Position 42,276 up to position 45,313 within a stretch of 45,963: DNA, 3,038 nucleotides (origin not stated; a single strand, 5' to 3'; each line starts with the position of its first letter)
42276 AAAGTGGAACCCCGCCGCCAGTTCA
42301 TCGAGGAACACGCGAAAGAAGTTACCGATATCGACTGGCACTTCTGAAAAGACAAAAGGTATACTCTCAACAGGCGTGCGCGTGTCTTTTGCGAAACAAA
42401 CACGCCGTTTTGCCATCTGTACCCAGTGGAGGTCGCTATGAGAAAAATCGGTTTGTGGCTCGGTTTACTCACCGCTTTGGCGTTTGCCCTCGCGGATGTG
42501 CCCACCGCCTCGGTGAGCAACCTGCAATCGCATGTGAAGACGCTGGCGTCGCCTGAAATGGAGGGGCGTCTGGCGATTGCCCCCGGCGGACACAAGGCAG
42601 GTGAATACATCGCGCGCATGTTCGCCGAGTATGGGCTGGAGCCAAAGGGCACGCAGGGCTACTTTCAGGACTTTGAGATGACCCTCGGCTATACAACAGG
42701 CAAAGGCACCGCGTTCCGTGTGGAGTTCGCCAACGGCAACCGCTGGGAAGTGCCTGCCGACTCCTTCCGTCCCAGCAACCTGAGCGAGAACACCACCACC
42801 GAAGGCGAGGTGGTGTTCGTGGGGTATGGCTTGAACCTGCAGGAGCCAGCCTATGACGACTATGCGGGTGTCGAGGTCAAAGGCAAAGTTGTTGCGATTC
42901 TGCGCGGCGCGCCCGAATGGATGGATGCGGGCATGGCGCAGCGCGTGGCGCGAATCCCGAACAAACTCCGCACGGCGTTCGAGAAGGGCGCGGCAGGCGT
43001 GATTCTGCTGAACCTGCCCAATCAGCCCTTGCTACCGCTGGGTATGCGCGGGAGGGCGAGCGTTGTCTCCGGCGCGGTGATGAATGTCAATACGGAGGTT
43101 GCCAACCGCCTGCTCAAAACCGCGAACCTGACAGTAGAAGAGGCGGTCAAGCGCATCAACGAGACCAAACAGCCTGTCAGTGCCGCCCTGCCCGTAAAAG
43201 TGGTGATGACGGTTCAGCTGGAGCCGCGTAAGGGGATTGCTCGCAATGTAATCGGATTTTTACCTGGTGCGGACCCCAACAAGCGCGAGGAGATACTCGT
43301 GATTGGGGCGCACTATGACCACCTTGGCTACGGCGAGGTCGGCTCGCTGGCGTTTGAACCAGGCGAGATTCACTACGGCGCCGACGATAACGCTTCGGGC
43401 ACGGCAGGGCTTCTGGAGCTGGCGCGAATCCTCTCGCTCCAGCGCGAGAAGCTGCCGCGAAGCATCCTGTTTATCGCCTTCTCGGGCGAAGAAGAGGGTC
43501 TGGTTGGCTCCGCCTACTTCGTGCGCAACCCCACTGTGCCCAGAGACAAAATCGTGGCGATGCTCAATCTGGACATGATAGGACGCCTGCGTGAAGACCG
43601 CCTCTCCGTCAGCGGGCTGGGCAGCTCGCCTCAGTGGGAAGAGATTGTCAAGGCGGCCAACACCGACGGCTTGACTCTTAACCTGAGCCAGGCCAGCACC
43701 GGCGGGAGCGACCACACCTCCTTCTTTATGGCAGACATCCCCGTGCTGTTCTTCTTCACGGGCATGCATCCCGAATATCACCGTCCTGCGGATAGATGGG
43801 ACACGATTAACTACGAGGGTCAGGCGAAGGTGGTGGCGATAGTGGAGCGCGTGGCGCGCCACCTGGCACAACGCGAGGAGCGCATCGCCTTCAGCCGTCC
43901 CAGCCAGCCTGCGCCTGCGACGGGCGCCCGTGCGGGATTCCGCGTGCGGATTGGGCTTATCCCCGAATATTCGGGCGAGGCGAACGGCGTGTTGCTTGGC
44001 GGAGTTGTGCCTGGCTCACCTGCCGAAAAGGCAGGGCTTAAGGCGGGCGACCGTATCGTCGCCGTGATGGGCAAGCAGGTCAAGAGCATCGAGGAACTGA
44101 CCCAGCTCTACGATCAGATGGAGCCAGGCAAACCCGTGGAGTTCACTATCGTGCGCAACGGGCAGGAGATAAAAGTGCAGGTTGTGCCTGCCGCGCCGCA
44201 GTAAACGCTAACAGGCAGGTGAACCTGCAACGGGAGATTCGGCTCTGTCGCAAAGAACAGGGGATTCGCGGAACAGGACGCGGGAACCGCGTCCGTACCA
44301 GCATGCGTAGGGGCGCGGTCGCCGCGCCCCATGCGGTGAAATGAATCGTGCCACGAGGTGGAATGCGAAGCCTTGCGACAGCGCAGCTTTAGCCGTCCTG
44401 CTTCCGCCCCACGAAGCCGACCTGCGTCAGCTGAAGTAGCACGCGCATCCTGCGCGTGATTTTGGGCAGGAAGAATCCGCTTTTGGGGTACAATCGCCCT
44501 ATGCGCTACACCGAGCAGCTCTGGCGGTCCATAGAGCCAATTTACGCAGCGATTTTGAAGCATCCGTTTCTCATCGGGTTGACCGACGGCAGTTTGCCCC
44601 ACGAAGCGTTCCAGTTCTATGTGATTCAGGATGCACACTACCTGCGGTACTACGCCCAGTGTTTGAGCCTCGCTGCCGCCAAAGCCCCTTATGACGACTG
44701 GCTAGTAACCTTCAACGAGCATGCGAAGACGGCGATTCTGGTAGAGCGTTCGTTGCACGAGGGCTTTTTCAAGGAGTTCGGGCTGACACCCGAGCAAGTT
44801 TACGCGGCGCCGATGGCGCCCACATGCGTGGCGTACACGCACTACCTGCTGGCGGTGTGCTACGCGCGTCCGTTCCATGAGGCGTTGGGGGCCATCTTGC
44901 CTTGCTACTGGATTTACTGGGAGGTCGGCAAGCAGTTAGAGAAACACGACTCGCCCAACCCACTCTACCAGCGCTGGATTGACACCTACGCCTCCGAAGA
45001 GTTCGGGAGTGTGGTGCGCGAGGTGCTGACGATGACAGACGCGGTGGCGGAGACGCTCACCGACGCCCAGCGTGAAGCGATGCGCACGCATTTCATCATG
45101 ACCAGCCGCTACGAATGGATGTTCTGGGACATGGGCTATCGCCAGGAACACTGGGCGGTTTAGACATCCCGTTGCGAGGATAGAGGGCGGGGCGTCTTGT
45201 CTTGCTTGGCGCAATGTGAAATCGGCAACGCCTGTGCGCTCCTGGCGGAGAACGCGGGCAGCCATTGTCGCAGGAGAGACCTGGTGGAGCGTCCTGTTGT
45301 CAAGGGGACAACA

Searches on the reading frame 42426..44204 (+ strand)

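Call 41: search_protein_families(library=pfam, proteins=[window:42426-44204:+])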
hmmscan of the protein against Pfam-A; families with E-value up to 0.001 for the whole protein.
window:42426-44204:+ (592 aa): 6 families
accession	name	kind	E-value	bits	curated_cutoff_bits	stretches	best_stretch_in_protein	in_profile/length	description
PF04389.22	Peptidase_M28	-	2.5e-45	155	21.3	1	274-473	1-189/193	Peptidase family M28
PF17820.7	PDZ_6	-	4.5e-13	49.2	27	1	526-577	4-54/54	PDZ domain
PF13180.12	PDZ_2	-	1.2e-12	48.3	27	1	520-586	12-78/80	PDZ domain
PF00595.29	PDZ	-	9.3e-10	39.2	23.2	1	500-575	9-80/81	PDZ domain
PF01546.33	Peptidase_M20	-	1.3e-07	32.2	24.6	1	293-459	2-189/206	Peptidase family M20/M25/M40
PF02225.27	PA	-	0.00025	21.6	23.9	1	127-200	3-62/95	PA domain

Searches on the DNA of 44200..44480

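Call 59: search_rna_families(source=window, start=44200, end=44480, threshold=evalue, max_evalue=10)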
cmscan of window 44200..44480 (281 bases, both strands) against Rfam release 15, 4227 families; matches with E-value up to 10: 2.
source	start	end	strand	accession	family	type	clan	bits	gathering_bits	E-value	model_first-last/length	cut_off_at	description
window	44367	44464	-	RF00195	RsmY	Gene; sRNA;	CL00106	8.7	57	7.2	1-121/121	no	RsmY RNA family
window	44289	44450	-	RF01953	SOX2OT_exon3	Gene; lncRNA;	-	7.6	70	2.5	129-276/276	no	SOX2 overlapping transcript exon 3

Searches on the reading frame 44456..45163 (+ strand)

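Call 41: search_protein_families(library=pfam, proteins=[window:44456-45163:+])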
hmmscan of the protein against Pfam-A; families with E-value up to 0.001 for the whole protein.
window:44456-45163:+ (235 aa): 1 family
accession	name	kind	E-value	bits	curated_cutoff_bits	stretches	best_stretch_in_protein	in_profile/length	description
PF03070.21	TENA_THI-4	-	2.2e-45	155.5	22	1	23-229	1-209/210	TENA/THI-4/PQQC family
